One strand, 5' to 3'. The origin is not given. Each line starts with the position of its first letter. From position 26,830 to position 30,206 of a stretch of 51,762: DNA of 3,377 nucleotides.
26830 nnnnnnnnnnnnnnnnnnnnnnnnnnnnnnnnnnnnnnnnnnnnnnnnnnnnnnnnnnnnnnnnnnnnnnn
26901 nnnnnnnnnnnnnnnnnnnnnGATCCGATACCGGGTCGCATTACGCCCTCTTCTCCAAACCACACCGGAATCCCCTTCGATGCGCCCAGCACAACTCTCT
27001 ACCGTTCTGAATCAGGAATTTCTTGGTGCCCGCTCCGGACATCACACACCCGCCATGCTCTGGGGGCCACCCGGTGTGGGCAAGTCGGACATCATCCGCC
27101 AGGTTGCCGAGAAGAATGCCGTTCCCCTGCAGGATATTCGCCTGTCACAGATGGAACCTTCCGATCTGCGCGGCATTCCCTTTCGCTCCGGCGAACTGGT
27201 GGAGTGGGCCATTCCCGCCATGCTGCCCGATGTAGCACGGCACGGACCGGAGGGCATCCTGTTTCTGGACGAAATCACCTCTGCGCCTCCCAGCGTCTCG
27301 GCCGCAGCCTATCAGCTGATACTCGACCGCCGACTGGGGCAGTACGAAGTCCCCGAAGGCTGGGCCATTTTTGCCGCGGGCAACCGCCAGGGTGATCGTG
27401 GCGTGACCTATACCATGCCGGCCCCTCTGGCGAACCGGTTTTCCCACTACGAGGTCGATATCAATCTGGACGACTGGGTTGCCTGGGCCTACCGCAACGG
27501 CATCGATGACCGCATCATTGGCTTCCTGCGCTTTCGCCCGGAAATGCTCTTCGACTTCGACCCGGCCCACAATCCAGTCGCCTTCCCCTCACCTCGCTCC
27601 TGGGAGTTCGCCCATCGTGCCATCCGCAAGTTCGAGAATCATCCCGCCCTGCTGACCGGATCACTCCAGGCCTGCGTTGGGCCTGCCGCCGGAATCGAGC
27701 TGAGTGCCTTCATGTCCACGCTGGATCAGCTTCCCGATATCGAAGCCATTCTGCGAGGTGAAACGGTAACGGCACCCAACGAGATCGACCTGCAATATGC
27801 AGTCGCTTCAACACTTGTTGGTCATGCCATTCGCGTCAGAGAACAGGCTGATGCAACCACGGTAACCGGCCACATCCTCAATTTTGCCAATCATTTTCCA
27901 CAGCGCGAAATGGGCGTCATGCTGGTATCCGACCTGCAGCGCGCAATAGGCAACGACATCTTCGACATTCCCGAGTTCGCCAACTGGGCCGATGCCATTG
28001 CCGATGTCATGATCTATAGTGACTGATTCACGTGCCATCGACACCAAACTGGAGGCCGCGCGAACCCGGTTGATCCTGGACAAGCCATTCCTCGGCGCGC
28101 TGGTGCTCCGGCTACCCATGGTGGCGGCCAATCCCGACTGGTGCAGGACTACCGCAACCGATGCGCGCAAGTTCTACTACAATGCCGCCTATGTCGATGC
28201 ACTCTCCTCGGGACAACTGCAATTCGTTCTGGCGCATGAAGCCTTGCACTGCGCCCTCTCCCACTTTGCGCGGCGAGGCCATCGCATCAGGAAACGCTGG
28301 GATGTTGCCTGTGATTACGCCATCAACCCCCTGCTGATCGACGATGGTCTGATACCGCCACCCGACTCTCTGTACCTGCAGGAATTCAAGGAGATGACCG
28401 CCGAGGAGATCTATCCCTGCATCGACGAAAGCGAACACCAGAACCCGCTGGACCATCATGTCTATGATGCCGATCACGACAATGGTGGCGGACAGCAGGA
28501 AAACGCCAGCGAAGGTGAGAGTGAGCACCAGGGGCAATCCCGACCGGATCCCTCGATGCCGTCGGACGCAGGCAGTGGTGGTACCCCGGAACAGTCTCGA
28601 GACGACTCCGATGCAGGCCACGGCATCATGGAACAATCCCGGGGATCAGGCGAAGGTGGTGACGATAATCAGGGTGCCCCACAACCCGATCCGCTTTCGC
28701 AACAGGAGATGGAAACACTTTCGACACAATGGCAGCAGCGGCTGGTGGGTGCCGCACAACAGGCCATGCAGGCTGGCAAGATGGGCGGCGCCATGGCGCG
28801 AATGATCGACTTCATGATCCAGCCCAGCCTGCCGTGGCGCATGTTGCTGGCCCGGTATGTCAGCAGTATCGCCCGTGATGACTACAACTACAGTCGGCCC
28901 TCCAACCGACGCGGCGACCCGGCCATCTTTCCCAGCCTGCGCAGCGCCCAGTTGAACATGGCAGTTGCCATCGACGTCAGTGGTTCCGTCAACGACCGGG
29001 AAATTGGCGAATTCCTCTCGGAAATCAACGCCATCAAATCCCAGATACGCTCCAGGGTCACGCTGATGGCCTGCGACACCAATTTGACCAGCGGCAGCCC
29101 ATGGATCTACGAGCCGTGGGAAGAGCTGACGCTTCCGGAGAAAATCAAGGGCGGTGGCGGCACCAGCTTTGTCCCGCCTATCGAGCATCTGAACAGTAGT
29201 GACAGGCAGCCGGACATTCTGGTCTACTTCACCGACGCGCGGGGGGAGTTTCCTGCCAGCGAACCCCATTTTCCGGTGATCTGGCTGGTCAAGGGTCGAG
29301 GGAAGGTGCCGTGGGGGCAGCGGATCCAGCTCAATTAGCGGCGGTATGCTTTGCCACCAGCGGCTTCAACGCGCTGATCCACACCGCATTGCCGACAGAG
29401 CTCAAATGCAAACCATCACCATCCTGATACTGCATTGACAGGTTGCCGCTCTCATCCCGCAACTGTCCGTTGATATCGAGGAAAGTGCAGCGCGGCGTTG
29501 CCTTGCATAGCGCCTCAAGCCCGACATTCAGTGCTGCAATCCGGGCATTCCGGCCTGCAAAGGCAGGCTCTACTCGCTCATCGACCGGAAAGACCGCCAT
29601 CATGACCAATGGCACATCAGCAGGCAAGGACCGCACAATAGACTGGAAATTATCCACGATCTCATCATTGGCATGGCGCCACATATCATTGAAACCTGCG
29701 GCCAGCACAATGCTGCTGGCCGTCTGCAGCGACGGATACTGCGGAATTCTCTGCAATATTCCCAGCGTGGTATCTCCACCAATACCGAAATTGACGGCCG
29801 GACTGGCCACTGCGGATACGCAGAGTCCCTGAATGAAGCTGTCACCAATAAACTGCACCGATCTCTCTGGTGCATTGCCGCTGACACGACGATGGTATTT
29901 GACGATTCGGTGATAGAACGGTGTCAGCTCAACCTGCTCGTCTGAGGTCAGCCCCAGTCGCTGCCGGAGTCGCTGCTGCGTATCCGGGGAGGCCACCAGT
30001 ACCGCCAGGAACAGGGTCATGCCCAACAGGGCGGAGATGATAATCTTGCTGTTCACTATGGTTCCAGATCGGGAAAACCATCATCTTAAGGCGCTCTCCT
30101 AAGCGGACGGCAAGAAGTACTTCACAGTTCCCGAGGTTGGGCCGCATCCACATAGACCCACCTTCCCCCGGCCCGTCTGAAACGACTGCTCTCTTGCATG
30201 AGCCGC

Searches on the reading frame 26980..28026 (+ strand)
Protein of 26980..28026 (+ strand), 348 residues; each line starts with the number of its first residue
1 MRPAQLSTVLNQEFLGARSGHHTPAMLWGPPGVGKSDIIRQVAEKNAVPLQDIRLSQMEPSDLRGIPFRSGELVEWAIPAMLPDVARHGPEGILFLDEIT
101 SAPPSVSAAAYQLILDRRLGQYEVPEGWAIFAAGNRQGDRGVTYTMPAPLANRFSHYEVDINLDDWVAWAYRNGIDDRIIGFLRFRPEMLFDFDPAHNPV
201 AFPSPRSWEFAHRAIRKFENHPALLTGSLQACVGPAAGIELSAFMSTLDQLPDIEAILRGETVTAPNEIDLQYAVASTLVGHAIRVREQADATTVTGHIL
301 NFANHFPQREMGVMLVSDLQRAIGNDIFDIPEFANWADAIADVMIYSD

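Call 45: search_protein_families(library=pfam, proteins=[window:26980-28026:+], max_evalue=0.0001)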
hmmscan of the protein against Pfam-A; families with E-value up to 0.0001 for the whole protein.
window:26980-28026:+ (348 aa): 2 families
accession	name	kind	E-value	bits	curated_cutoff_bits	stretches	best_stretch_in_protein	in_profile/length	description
PF07728.20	AAA_5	-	8.7e-08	32.7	22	1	26-138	3-125/139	AAA domain (dynein-related subfamily)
PF00004.35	AAA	-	1.9e-06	28.8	21.2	1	26-106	2-73/131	ATPase family associated with various cellular activities (AAA)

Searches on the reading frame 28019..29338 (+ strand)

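Call 45: search_protein_families(library=pfam, proteins=[window:28019-29338:+], max_evalue=0.0001)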
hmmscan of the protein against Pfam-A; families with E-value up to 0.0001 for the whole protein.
window:28019-29338:+ (439 aa): 2 families
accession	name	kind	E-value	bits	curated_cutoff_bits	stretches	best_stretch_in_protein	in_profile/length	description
PF13203.12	DUF2201_N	-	4.1e-43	148.4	23.2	1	9-306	4-269/271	Putative metallopeptidase domain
PF09967.15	DUF2201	-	3.3e-23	82.6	26.4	1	314-438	1-122/123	VWA-like domain (DUF2201)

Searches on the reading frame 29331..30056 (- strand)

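Call 45: search_protein_families(library=pfam, proteins=[window:29331-30056:-], max_evalue=0.0001)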
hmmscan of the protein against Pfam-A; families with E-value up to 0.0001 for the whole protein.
window:29331-30056:- (241 aa): 2 families
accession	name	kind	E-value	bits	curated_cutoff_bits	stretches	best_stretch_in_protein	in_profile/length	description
PF13472.12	Lipase_GDSL_2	-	3.8e-17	63.8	32.9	1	86-224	34-177/178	GDSL-like Lipase/Acylhydrolase family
PF00657.28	Lipase_GDSL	-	1.1e-05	26.2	23.6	1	81-229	32-207/208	GDSL-like Lipase/Acylhydrolase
